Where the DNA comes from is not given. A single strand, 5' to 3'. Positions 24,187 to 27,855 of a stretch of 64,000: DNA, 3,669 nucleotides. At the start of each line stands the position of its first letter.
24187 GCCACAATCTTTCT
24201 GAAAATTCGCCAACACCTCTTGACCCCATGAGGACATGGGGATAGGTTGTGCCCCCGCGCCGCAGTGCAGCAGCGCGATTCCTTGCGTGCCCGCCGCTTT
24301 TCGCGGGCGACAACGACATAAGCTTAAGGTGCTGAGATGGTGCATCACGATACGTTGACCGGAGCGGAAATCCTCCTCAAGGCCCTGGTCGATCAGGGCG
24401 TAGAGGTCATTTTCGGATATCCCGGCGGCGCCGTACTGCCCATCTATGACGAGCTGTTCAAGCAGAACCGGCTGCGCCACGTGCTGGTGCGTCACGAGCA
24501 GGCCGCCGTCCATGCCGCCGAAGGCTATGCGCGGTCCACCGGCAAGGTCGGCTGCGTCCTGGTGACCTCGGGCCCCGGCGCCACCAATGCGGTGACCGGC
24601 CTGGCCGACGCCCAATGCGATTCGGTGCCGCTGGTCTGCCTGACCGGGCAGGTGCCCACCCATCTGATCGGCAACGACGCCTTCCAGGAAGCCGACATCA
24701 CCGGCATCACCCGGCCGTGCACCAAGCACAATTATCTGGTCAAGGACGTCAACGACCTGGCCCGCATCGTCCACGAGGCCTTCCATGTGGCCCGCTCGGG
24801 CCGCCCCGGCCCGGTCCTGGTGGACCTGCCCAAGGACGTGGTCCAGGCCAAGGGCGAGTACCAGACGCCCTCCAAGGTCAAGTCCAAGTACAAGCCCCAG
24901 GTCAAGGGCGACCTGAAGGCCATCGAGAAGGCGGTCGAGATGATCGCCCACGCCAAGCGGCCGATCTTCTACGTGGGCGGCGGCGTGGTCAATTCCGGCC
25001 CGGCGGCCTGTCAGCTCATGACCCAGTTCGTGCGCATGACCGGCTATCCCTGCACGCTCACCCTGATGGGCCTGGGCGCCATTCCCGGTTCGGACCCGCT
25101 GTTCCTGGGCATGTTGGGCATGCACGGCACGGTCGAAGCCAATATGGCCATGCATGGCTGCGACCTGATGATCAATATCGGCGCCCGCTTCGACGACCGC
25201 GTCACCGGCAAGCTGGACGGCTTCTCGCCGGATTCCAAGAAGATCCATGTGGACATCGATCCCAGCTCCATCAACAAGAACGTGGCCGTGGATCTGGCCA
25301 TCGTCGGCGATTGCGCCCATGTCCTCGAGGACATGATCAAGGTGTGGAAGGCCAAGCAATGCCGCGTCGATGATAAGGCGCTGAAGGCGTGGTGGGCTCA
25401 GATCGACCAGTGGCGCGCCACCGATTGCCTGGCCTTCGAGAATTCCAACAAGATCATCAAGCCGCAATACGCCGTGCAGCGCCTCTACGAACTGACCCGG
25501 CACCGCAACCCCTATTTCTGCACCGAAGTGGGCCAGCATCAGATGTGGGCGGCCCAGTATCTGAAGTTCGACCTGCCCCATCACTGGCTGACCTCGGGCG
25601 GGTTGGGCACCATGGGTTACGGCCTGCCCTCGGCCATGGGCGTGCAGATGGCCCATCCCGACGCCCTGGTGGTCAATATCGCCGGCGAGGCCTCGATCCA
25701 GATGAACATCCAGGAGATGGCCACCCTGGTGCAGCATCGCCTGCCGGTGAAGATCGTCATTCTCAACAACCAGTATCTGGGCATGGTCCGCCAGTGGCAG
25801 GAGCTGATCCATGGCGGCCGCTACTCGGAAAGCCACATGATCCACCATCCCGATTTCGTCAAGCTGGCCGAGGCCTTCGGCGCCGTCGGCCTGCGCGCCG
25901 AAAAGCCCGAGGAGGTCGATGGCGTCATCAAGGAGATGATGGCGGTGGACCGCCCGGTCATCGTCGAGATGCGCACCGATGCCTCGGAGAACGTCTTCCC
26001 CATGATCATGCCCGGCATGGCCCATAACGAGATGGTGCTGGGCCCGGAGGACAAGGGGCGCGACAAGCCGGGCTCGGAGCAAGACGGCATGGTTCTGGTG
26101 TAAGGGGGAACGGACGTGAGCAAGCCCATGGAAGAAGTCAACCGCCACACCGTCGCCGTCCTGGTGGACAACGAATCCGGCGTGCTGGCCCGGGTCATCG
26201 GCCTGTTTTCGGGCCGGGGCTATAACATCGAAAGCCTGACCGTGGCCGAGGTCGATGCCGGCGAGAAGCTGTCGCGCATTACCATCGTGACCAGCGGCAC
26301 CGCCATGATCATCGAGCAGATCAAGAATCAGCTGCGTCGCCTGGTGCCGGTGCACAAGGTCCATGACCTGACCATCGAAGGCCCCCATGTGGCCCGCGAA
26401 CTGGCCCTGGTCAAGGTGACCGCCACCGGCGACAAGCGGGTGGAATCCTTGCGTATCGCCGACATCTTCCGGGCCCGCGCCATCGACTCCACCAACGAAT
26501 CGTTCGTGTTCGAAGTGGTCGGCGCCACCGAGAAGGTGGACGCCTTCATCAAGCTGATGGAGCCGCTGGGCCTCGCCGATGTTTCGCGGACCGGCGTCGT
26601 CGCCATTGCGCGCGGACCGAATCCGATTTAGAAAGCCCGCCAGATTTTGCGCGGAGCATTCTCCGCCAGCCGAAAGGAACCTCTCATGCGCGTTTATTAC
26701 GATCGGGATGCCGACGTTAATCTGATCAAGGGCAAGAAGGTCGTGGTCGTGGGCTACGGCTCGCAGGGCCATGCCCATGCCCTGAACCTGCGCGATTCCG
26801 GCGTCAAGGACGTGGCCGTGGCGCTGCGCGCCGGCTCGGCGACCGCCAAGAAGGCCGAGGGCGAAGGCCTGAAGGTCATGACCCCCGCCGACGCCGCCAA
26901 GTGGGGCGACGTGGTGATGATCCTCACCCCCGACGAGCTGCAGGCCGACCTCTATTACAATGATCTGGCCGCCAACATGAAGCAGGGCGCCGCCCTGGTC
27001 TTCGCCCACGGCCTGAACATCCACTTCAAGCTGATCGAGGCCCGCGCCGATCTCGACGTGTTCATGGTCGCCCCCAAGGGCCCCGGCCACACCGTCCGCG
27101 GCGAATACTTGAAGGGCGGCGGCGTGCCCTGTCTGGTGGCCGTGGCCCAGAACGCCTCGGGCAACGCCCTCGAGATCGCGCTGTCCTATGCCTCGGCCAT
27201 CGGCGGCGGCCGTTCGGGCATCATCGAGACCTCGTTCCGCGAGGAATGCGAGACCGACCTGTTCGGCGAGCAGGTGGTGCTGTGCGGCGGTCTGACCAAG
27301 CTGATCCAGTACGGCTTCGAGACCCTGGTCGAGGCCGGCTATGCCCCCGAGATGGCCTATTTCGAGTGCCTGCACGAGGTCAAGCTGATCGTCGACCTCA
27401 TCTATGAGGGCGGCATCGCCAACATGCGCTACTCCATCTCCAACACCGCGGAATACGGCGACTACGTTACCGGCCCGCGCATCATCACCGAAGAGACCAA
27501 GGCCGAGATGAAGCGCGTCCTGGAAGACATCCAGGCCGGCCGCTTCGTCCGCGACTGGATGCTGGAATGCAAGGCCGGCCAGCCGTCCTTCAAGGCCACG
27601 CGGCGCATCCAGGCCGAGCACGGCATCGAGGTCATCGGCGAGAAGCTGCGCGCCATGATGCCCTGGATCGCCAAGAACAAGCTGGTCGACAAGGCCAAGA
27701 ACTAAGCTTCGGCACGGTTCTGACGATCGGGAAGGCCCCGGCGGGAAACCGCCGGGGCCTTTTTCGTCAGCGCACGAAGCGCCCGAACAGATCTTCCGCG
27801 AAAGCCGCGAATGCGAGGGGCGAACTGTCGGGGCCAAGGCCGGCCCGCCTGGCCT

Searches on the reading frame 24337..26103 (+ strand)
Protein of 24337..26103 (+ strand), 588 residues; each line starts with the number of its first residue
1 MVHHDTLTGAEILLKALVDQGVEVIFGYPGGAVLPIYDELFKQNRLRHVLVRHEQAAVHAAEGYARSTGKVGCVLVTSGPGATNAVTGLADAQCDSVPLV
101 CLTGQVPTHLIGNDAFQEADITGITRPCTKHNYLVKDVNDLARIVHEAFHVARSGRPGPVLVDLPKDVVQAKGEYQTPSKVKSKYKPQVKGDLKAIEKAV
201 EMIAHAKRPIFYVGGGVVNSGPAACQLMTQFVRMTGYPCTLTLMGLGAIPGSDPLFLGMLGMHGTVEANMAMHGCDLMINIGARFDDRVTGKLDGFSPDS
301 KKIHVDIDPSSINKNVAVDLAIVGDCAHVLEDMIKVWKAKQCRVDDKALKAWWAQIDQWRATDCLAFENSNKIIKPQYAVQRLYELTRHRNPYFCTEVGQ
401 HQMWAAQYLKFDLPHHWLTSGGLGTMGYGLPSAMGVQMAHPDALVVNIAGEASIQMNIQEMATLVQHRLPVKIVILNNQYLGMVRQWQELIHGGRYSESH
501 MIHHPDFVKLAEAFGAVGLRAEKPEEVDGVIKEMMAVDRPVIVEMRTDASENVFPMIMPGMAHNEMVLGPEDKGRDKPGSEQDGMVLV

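Call 11: search_protein_families(library=pfam, proteins=[window:24337-26103:+], max_evalue=0.00001)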
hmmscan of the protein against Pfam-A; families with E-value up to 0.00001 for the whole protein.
window:24337-26103:+ (588 aa): 3 families
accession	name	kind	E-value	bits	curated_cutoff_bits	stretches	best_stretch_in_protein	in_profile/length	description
PF02775.26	TPP_enzyme_C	-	8.2e-54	181.9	21.9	1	398-544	2-150/151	Thiamine pyrophosphate enzyme, C-terminal TPP binding domain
PF00205.28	TPP_enzyme_M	-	5.2e-46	156.2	30.4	1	196-332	1-136/137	Thiamine pyrophosphate enzyme, central domain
PF02776.23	TPP_enzyme_N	-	2.3e-42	143.9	26.8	1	8-123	2-118/119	Thiamine pyrophosphate enzyme, N-terminal TPP binding domain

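Call 17: find_encoding_contigs(protein=window:24337-26103:+, flank=10000, max_places=6)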
Protein window:24337-26103:+ (588 aa): no gene with exactly this product is on record in the collection.

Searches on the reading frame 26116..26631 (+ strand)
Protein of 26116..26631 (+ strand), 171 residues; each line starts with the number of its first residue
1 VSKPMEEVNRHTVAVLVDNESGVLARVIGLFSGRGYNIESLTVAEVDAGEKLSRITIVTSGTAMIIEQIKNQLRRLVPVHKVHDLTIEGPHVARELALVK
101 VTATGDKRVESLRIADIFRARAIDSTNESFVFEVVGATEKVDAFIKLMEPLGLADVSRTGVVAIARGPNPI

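Call 11: search_protein_families(library=pfam, proteins=[window:26116-26631:+], max_evalue=0.00001)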
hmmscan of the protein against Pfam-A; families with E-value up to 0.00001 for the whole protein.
window:26116-26631:+ (171 aa): 4 families
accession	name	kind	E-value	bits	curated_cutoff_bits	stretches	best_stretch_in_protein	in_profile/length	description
PF10369.15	ALS_ss_C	-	1.1e-26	93.1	23.2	1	94-167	1-74/74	Small subunit of acetolactate synthase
PF22629.2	ACT_AHAS_ss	-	7.2e-17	61.7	27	1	14-80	2-66/67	AHAS small subunit-like ACT domain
PF13710.12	ACT_5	-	4e-12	46.2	27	1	20-82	2-62/62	ACT domain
PF01842.31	ACT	-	3.9e-10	39.8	27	1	11-76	1-64/66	ACT domain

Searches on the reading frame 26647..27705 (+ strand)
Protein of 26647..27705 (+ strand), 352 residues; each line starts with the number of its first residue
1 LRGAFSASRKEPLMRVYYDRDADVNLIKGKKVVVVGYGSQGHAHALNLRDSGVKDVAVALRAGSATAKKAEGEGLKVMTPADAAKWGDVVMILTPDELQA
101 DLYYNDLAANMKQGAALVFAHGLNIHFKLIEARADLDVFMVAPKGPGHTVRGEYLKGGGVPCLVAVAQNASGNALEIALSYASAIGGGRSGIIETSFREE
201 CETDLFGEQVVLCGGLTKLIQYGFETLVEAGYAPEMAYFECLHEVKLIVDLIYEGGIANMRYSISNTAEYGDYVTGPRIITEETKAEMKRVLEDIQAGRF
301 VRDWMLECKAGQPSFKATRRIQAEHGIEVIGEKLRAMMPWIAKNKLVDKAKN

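Call 12: search_protein_families(library=pfam, proteins=[window:26647-27705:+], max_evalue=0.00001)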
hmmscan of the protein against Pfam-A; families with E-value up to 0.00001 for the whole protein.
window:26647-27705:+ (352 aa): 3 families
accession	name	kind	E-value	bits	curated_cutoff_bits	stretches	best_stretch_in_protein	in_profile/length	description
PF07991.19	KARI_N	-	2.8e-71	238.9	20.6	1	27-191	2-165/165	Acetohydroxy acid isomeroreductase, NADPH-binding domain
PF01450.25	KARI_C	-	1.8e-65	220.1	29.1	1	197-340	1-144/144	Ketol-acid reductoisomerase, C-terminal domain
PF02826.25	2-Hacid_dh_C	-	8.7e-06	25.7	25.1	0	22-118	29-124/178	D-isomer specific 2-hydroxyacid dehydrogenase, NAD binding domain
